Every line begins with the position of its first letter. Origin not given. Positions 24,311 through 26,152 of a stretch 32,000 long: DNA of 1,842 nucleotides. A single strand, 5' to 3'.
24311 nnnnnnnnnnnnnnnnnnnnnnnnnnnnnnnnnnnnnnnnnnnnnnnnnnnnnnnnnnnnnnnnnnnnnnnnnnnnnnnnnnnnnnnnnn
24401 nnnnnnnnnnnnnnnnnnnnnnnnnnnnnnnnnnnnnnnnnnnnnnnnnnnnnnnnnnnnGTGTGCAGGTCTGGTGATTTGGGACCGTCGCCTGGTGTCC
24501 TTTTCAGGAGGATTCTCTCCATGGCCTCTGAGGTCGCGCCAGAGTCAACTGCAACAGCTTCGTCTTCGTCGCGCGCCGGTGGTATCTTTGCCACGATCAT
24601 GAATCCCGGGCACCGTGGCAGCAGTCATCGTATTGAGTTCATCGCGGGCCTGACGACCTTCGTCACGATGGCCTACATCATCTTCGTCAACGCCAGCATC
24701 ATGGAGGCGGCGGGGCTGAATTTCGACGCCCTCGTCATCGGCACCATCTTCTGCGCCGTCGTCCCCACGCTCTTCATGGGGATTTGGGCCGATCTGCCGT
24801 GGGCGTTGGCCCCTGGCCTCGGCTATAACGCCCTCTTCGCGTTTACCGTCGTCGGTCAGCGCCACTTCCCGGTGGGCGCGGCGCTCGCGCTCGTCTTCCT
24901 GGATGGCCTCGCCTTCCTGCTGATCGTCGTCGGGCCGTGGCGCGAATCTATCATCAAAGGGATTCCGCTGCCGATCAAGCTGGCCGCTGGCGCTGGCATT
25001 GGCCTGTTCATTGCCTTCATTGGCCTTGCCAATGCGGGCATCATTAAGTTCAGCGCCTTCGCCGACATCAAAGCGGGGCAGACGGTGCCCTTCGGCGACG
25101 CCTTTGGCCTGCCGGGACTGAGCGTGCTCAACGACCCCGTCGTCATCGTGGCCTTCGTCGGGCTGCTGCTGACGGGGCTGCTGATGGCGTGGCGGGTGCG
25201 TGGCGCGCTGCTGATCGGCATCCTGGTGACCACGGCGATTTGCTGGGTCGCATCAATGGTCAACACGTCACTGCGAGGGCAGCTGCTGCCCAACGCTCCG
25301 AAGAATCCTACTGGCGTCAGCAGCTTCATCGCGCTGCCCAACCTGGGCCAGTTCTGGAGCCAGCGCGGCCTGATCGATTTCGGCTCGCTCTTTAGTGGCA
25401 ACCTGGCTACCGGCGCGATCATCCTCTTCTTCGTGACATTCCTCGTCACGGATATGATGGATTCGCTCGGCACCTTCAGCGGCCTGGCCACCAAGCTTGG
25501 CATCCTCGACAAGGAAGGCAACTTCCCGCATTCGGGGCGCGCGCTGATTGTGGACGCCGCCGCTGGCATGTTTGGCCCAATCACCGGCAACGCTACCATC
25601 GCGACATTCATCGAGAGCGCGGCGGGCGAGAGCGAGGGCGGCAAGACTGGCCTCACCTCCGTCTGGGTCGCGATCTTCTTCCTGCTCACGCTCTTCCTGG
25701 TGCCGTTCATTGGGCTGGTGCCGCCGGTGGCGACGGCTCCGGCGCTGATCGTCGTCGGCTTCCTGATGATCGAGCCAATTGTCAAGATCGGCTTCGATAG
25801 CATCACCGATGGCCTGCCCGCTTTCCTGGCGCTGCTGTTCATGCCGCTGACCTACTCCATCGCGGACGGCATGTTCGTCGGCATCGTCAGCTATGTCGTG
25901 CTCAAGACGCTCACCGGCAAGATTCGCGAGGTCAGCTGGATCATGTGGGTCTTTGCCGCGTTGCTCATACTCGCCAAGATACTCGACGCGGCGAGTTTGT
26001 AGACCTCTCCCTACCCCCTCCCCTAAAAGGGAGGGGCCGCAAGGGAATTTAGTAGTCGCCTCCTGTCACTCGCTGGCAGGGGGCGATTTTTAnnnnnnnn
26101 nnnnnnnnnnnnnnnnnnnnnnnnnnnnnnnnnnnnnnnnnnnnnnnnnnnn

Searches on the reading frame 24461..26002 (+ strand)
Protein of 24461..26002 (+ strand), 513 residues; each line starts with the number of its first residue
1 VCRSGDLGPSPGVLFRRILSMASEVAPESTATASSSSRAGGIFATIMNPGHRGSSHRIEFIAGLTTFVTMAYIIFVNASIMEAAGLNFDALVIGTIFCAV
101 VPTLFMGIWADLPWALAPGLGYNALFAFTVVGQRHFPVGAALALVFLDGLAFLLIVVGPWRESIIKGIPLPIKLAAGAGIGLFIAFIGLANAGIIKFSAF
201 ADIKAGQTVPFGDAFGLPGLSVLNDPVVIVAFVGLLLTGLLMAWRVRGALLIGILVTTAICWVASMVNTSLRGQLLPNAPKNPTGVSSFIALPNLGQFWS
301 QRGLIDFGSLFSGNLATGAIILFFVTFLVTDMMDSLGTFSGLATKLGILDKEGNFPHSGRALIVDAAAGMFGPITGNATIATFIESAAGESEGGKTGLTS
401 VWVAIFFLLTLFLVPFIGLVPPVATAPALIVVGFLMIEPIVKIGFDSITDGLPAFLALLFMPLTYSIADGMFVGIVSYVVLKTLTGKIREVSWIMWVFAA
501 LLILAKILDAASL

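Call 42: search_protein_families(library=pfam, proteins=[window:24461-26002:+])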
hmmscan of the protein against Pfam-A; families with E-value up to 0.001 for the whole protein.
window:24461-26002:+ (513 aa): 1 family
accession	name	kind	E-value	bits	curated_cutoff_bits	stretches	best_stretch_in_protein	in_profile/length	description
PF00860.26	Xan_ur_permease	-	9.3e-22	77.7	27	1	59-468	3-384/389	Permease family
